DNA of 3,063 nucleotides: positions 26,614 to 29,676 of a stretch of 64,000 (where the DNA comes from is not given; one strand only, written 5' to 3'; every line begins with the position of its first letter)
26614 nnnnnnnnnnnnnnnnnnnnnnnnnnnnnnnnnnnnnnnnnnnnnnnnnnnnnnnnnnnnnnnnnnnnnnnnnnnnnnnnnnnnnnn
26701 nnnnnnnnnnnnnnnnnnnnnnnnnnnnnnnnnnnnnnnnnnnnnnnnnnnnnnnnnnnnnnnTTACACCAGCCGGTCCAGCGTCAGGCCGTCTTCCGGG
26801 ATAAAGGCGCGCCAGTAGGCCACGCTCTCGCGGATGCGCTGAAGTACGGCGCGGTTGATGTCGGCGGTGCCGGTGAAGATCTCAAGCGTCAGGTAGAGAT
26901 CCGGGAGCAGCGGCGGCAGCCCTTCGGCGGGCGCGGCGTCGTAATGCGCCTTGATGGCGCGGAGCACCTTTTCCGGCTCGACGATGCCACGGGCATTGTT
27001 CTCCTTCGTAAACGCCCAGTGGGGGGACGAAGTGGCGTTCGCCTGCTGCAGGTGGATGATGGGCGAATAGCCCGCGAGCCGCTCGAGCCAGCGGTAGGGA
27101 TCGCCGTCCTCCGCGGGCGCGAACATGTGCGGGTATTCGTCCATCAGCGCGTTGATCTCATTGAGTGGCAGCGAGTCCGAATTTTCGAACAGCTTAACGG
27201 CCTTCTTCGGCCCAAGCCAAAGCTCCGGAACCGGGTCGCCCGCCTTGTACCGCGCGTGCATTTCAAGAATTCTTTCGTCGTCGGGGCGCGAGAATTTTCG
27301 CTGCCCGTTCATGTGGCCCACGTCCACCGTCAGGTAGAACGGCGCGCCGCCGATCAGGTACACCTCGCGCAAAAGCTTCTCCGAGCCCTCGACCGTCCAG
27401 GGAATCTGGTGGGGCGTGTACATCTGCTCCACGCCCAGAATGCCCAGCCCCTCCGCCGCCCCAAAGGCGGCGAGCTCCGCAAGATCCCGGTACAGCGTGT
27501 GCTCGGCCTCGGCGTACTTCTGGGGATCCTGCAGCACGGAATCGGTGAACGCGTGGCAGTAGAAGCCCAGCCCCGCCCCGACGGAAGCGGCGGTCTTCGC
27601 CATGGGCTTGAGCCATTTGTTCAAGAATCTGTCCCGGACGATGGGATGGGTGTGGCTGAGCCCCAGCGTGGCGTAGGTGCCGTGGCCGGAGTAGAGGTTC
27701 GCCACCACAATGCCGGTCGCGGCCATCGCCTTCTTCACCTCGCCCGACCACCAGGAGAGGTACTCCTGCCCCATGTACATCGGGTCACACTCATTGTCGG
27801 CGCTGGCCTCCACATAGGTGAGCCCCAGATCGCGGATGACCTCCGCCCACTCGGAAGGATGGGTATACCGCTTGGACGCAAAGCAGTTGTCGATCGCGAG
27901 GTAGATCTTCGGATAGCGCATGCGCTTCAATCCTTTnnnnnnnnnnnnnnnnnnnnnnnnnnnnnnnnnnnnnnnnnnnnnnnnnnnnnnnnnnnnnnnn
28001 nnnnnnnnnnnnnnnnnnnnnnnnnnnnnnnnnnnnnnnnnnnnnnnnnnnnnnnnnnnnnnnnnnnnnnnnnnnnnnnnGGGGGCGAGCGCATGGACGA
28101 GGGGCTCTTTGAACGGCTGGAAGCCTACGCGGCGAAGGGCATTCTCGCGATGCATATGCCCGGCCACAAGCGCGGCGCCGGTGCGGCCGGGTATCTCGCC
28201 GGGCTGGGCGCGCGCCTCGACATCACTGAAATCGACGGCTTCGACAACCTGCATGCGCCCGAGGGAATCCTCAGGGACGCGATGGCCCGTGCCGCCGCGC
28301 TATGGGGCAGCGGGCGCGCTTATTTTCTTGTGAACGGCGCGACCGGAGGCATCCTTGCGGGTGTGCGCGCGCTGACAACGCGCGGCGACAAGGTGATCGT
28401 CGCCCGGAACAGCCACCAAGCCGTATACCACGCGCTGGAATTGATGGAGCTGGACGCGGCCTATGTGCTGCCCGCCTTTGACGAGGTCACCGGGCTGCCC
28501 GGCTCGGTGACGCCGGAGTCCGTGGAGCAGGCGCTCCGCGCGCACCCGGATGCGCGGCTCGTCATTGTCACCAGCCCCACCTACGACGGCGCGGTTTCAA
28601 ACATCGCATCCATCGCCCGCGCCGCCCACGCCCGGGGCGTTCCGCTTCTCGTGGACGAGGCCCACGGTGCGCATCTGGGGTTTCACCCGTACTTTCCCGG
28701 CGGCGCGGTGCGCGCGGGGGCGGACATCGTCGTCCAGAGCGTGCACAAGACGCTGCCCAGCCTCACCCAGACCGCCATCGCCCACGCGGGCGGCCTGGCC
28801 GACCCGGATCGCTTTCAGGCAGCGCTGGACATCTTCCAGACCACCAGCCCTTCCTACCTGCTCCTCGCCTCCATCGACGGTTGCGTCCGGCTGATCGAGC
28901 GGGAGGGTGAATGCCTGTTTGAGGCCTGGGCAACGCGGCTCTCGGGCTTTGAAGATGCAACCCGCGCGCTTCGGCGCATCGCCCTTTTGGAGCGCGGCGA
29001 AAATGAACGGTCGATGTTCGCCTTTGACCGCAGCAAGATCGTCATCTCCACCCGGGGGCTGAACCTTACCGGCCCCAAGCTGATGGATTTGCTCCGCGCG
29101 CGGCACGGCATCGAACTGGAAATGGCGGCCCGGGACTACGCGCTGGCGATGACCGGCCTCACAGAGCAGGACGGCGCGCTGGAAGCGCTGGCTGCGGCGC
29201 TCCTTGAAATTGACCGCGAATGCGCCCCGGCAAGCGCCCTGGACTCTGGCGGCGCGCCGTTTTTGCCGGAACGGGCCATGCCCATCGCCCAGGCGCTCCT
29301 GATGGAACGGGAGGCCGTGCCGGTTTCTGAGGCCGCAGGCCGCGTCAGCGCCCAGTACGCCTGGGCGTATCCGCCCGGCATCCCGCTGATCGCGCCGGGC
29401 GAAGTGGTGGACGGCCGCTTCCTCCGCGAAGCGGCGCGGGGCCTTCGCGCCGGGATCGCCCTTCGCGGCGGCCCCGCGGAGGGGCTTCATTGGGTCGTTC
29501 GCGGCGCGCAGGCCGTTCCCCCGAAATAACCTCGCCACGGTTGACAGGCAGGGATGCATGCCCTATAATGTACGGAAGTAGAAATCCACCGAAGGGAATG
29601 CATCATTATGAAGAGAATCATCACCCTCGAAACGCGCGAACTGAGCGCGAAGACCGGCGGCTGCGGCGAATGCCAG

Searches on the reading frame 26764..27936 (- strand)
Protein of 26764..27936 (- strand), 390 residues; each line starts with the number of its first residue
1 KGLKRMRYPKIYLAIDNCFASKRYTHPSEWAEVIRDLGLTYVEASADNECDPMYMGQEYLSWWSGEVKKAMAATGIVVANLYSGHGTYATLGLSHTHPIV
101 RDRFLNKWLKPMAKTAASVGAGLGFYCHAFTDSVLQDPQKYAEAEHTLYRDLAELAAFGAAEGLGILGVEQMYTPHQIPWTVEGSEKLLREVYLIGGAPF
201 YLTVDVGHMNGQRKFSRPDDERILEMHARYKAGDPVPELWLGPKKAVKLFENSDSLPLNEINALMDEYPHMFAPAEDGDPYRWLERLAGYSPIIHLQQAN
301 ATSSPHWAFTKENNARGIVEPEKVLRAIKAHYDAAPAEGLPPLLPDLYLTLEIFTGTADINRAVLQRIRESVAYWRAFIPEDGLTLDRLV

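Call 29: search_protein_families(library=pfam, proteins=[window:26764-27936:-], max_evalue=0.001)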
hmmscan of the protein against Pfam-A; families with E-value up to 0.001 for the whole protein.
window:26764-27936:- (390 aa): 1 family
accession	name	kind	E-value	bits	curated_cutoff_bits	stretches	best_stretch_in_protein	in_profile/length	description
PF01261.30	AP_endonuc_2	-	5.9e-10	39.7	31.1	1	33-213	3-168/249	Xylose isomerase-like TIM barrel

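Call 41: search_protein_families(library=ncbifam, proteins=[window:26764-27936:-], max_evalue=0.001)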
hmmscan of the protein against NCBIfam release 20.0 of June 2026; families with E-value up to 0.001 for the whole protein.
window:26764-27936:- (390 aa): 0 families

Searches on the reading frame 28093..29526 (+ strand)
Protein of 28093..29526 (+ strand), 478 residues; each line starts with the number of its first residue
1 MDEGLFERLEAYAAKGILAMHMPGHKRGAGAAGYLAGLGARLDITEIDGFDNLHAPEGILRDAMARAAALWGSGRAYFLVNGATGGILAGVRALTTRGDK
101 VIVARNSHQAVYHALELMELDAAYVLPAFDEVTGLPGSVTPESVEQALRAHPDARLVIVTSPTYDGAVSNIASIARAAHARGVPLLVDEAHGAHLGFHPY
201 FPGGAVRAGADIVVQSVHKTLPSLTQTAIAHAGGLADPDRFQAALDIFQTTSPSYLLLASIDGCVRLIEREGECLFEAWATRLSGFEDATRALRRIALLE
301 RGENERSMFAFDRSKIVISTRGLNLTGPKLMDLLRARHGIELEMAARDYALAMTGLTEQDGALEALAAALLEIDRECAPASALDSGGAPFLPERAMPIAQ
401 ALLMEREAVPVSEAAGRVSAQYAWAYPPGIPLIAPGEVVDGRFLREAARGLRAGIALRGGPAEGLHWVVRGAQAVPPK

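Call 29: search_protein_families(library=pfam, proteins=[window:28093-29526:+], max_evalue=0.001)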
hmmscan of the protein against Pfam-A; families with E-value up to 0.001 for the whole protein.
window:28093-29526:+ (478 aa): 7 families
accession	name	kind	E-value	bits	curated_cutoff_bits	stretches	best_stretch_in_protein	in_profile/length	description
PF01276.26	OKR_DC_1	-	4.6e-53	180.9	27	1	5-280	3-304/417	Orn/Lys/Arg decarboxylase, major domain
PF03711.20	OKR_DC_1_C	-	4.4e-09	37.2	24.2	1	402-439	59-96/132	Orn/Lys/Arg decarboxylase, C-terminal domain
PF01212.27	Beta_elim_lyase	-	3.7e-07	30.2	27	1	63-190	37-170/288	Beta-eliminating lyase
PF00155.27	Aminotran_1_2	-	5.5e-06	26.2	19.7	1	68-195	52-192/361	Aminotransferase class I and II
PF00266.25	Aminotran_5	-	6.7e-05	22.5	21.5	1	82-220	69-202/371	Aminotransferase class-V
PF01053.26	Cys_Met_Meta_PP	-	7.7e-05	21.9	27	1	72-219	65-198/381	Cys/Met metabolism PLP-dependent enzyme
PF01041.23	DegT_DnrJ_EryC1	-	0.00014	21.6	19.8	1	80-193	45-150/360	DegT/DnrJ/EryC1/StrS aminotransferase family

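Call 41: search_protein_families(library=ncbifam, proteins=[window:28093-29526:+], max_evalue=0.001)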
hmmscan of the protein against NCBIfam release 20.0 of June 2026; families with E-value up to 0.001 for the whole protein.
window:28093-29526:+ (478 aa): 21 families
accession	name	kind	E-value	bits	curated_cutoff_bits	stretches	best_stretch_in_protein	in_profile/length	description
NF011928.0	PRK15399.1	subfamily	5.1e-21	74.6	968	2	61-270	198-418/713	lysine decarboxylase LdcC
NF011929.0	PRK15400.1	subfamily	5.5e-18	64.6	1056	2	58-268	195-416/714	lysine decarboxylase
NF010092.0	PRK13578.1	subfamily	1.1e-14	53.7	794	1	6-269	112-413/720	ornithine decarboxylase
NF011603.0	PRK15029.1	equivalog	1.1e-14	53.7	1167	1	58-270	206-441/756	arginine decarboxylase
TIGR04301.1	ODC_inducible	exception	5.7e-14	51.3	1310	1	5-269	111-413/719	ornithine decarboxylase SpeF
NF006810.0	PRK09331.1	subfamily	1.1e-09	37.5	301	1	79-224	85-227/397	Sep-tRNA:Cys-tRNA synthetase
TIGR04318.1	lacto_ODC_hypo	hypoth_equivalog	1.5e-09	36.7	950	1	58-149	156-248/695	putative ornithine decarboxylase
TIGR03576.1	pyridox_MJ0158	hypoth_equivalog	1.6e-06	27.5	304.45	1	75-220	72-205/346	TIGR03576 family pyridoxal phosphate-dependent enzyme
TIGR02539.1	SepCysS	equivalog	8.9e-06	25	365.25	1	79-222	71-211/370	O-phospho-L-seryl-tRNA:Cys-tRNA synthase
TIGR01325.1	O_suc_HS_sulf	equivalog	1.1e-05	24.2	510.05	1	65-220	61-201/380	O-succinylhomoserine sulfhydrylase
NF005872.0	PRK07812.1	equivalog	1.2e-05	23.9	703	1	66-255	80-255/439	bifunctional o-acetylhomoserine/o-acetylserine sulfhydrylase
NF004650.0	PRK05994.1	equivalog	1.8e-05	23.7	667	1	66-221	71-211/427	O-acetylhomoserine aminocarboxypropyltransferase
TIGR01977.1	am_tr_V_EF2568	hypoth_equivalog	3.3e-05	23.1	377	1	80-193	68-178/376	cysteine desulfurase family protein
NF040779.1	Sec_lyase_SclA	exception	6.6e-05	22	525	1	92-225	79-204/378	selenocysteine lyase SclA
NF006096.0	PRK08248.1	equivalog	7.7e-05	21.5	726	1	135-220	133-211/431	homocysteine synthase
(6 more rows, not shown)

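Call 47: search_solved_structures(query=window:28093-29526:+, max_evalue=0.00001)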
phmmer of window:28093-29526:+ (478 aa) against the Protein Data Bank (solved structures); distinct sequences matched with E-value up to 0.00001: 19.
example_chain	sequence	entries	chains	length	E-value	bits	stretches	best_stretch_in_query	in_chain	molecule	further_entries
2x3l_A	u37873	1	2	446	5.1e-48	167.4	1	3-459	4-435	ORN/LYS/ARG DECARBOXYLASE FAMILY PROTEIN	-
6q6i_A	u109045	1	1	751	2e-22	83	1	47-277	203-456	Biodegradative arginine decarboxylase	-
5fkz_E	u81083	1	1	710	2e-22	83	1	62-287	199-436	LYSINE DECARBOXYLASE, CONSTITUTIVE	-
5fkx_A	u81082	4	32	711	1.7e-18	70.1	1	57-281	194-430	LYSINE DECARBOXYLASE, INDUCIBLE | Inducible lysine decarboxylase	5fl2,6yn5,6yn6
3n75_A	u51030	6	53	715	1.7e-18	70.1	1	57-281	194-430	Lysine decarboxylase, inducible | Inducible lysine decarboxylase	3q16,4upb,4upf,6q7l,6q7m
9e0o_A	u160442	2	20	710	1.4e-17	67.1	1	57-269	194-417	Lysine decarboxylase, inducible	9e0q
9e0m_A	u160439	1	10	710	1.4e-17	67.1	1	57-269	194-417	Lysine decarboxylase, inducible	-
9n0o_A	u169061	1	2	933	2.9e-16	62.7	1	45-176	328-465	Probable amino acid decarboxylase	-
9n0n_A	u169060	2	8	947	3e-16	62.7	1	45-176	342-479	Probable amino acid decarboxylase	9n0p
6y3x_A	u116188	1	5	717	6.6e-16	61.6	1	61-271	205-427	Lysine decarboxylase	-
7p9b_A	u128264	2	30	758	3.3e-15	59.2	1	57-269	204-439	Biodegradative arginine decarboxylase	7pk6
1ord_A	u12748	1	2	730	3.3e-13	52.7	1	5-284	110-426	ORNITHINE DECARBOXYLASE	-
2vyc_A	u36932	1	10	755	3.9e-13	52.4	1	57-270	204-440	BIODEGRADATIVE ARGININE DECARBOXYLASE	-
5xx1_A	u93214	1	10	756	1e-12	51.1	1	58-270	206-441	Arginine decarboxylase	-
1c4k_A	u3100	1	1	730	4.8e-12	48.8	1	6-284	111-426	PROTEIN (ORNITHINE DECARBOXYLASE)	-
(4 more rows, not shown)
